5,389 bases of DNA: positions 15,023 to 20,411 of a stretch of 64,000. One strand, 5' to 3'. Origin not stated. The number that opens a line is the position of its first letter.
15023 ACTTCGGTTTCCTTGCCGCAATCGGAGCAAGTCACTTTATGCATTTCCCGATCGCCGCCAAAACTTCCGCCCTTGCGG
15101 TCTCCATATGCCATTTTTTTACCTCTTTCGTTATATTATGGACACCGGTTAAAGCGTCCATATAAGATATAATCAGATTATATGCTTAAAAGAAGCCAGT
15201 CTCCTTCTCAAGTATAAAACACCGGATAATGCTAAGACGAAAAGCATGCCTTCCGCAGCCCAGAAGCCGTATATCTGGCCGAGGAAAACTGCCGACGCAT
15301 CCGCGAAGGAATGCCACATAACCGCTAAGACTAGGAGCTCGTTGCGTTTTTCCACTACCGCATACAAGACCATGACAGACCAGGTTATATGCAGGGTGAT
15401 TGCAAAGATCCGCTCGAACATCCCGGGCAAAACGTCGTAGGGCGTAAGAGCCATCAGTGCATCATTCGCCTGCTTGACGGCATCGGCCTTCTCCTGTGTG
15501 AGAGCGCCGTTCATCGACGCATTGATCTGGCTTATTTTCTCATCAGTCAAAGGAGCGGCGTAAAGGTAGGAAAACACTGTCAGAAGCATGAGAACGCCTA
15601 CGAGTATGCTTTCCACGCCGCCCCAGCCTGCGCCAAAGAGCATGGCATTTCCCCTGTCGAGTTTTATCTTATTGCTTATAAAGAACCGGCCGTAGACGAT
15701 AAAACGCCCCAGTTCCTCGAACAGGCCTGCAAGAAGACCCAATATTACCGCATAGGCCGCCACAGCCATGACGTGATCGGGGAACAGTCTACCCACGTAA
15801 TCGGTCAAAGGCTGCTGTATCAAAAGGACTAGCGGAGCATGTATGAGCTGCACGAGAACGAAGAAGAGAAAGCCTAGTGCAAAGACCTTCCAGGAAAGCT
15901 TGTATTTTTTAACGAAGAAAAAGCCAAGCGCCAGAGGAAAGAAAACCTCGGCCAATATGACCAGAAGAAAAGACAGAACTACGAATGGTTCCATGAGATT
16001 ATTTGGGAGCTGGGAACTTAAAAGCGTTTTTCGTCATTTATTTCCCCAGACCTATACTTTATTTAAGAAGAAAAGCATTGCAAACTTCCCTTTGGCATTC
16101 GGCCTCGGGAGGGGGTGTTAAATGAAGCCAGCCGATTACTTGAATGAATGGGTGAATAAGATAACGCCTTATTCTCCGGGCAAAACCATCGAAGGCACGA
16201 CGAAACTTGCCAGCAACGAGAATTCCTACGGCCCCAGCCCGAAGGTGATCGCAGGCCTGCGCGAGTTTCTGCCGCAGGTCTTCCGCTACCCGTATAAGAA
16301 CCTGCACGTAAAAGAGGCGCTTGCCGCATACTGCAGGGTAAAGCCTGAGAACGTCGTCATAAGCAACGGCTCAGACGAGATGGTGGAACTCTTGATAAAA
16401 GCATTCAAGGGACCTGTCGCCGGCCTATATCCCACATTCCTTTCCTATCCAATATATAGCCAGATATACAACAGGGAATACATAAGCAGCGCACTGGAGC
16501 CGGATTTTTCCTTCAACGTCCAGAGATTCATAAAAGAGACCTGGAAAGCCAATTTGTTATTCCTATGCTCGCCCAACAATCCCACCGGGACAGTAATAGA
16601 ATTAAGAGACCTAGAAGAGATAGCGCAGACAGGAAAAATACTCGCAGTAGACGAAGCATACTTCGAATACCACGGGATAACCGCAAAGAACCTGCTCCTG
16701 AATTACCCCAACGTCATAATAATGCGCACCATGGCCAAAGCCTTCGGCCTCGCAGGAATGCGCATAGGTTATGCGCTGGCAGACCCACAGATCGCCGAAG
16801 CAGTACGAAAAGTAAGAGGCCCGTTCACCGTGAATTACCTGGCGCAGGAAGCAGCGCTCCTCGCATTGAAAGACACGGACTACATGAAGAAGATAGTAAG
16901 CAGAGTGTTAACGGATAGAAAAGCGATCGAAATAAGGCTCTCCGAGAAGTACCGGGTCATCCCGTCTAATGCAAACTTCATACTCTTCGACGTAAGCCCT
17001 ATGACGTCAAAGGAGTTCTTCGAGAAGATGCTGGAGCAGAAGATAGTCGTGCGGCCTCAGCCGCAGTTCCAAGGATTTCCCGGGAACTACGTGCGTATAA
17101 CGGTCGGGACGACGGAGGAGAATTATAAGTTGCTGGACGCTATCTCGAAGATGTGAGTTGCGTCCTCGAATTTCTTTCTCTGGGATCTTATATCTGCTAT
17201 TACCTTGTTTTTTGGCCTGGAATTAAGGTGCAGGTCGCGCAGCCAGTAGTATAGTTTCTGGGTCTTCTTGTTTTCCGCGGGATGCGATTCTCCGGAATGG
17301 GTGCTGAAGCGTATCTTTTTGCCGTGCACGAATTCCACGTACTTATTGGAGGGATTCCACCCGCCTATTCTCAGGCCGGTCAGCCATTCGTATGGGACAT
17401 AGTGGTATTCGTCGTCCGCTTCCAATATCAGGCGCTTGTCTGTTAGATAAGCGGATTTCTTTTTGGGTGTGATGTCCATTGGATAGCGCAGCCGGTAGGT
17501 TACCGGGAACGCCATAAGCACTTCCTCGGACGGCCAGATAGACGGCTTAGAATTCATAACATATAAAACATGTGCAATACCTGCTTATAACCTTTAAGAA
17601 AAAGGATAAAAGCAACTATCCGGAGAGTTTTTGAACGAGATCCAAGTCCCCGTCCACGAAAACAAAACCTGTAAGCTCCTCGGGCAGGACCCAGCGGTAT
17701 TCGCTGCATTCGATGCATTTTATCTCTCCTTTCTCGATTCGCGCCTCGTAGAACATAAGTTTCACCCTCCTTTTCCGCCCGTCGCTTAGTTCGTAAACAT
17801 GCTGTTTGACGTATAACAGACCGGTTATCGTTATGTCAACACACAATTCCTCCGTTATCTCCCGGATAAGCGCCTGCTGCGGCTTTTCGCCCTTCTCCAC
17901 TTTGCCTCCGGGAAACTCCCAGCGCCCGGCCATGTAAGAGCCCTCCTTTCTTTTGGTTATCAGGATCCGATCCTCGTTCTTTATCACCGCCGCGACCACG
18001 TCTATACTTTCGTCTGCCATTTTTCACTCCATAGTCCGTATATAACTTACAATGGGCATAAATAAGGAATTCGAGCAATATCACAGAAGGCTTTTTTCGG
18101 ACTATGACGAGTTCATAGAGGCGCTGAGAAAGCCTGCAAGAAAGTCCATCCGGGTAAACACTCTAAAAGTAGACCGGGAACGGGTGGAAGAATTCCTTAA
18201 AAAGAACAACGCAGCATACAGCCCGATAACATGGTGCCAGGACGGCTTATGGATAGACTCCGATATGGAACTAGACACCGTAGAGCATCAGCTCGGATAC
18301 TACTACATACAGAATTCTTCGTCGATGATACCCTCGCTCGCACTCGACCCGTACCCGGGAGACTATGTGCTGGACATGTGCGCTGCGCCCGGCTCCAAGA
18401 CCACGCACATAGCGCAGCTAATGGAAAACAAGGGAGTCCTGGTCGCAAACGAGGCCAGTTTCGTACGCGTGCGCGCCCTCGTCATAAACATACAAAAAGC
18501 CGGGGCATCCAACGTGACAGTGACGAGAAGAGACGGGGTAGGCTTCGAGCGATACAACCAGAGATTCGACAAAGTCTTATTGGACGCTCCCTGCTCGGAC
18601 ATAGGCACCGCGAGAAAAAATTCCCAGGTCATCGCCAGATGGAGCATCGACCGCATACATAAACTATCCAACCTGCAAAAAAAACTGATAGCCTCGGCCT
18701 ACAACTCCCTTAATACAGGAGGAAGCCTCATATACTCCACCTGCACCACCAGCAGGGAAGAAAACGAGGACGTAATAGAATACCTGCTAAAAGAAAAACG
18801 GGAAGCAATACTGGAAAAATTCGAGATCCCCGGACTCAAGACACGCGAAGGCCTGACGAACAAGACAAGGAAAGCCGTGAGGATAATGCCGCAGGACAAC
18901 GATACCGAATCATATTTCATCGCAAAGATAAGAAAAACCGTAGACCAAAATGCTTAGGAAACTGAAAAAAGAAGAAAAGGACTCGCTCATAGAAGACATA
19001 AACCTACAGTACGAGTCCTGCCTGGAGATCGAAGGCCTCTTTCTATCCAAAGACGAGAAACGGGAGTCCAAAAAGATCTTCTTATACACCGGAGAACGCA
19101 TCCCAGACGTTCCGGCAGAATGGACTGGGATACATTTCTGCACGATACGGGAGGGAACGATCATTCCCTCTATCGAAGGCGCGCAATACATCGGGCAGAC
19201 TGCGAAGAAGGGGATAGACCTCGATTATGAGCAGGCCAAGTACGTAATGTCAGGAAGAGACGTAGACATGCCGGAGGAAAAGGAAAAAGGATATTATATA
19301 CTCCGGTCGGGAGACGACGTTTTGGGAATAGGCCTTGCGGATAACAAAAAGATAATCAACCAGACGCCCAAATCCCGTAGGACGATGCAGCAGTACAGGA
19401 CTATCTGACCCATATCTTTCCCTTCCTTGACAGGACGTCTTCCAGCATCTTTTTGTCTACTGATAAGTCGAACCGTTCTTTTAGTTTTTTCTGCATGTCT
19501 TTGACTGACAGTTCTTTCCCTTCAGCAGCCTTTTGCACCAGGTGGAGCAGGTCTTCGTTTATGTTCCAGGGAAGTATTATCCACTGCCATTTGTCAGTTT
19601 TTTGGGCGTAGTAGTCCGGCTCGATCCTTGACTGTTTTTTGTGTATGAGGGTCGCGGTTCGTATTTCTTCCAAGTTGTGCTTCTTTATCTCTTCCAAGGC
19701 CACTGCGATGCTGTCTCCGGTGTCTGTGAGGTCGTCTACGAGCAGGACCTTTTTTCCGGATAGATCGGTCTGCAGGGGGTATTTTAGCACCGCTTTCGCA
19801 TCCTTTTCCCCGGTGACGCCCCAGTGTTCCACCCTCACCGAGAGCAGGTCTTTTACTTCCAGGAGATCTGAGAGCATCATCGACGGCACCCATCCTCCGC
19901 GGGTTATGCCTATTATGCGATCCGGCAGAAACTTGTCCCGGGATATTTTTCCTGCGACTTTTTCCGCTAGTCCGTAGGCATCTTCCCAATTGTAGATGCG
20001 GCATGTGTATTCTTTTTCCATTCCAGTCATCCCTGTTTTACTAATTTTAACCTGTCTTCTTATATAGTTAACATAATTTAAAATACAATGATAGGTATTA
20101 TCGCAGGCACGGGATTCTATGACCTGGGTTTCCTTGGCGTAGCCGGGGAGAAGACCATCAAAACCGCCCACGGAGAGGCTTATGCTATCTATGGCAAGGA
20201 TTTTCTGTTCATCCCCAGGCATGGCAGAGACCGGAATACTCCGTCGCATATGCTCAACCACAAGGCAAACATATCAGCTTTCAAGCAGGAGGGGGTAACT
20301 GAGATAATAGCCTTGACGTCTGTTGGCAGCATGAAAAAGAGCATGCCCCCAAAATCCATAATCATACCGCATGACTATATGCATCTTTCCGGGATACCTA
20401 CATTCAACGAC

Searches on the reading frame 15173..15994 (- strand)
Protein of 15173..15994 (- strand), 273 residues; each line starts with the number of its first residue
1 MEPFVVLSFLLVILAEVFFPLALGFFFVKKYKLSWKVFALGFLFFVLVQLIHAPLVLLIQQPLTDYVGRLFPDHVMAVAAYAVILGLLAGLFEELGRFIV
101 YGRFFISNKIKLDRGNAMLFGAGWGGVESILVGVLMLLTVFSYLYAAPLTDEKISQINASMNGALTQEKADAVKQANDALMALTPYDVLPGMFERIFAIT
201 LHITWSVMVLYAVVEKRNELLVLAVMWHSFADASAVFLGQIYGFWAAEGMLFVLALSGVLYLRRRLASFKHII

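Call 56: search_protein_families(library=pfam, proteins=[window:15173-15994:-])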
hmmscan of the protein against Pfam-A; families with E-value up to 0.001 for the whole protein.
window:15173-15994:- (273 aa): 1 family
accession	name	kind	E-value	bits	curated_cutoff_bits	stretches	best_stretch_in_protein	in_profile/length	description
PF10086.14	YhfC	-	4.3e-32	111.9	24.2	1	18-238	4-207/222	YhfC intramembrane metalloprotease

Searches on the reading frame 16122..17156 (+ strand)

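Call 56: search_protein_families(library=pfam, proteins=[window:16122-17156:+])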
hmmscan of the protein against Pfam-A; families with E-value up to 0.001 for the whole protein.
window:16122-17156:+ (344 aa): 2 families
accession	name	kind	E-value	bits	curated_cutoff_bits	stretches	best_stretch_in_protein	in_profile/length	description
PF00155.27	Aminotran_1_2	-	8.3e-50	170.4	19.7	1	27-341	4-361/361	Aminotransferase class I and II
PF04864.19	Alliinase_C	-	4.7e-05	22.9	22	1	78-225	69-214/363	Allinase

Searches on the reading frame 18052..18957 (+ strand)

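Call 56: search_protein_families(library=pfam, proteins=[window:18052-18957:+])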
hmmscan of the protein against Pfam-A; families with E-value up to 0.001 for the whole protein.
window:18052-18957:+ (301 aa): 5 families
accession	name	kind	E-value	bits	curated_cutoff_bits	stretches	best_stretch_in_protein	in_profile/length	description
PF01189.24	Methyltr_RsmB-F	-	2e-54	184.7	27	1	96-293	2-198/199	16S rRNA methyltransferase RsmB/F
PF17125.10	Methyltr_RsmF_N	-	5.4e-17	62.4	34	1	5-88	3-85/86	N-terminal domain of 16S rRNA methyltransferase RsmF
PF22458.1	RsmF-B_ferredox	-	8.4e-07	29.5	27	1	17-73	16-72/74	Methyltr_RsmF/B-like, ferredoxin-like domain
PF13847.12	Methyltransf_31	-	0.00019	21.6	27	1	103-238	4-119/145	Methyltransferase domain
PF01728.25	FtsJ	-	0.00082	19.8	24.1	0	102-247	21-153/181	FtsJ-like methyltransferase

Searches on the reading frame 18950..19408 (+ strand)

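Call 56: search_protein_families(library=pfam, proteins=[window:18950-19408:+])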
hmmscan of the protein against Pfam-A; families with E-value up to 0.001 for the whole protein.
window:18950-19408:+ (152 aa): 1 family
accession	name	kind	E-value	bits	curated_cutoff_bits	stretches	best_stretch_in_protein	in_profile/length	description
PF13636.12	Methyltranf_PUA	-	4.7e-07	30.2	27.6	1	100-144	5-48/49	RNA-binding PUA-like domain of methyltransferase RsmF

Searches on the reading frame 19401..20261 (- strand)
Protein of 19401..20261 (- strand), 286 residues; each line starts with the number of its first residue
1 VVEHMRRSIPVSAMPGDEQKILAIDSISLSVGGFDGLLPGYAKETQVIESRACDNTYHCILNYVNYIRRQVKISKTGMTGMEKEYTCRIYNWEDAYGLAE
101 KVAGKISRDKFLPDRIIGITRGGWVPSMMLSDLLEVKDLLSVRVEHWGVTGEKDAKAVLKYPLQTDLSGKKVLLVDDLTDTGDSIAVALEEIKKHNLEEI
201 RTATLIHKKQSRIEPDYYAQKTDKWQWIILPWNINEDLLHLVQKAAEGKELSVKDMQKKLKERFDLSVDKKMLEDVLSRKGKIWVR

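Call 57: search_protein_families(library=pfam, proteins=[window:19401-20261:-])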
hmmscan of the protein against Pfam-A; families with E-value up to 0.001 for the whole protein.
window:19401-20261:- (286 aa): 2 families
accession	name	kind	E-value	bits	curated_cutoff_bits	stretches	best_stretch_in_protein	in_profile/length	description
PF00156.33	Pribosyltran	-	3.3e-22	78.9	26.3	1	89-231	5-152/158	Phosphoribosyl transferase domain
PF14681.12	UPRTase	-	4.2e-06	26.8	27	1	117-210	71-163/206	Uracil phosphoribosyltransferase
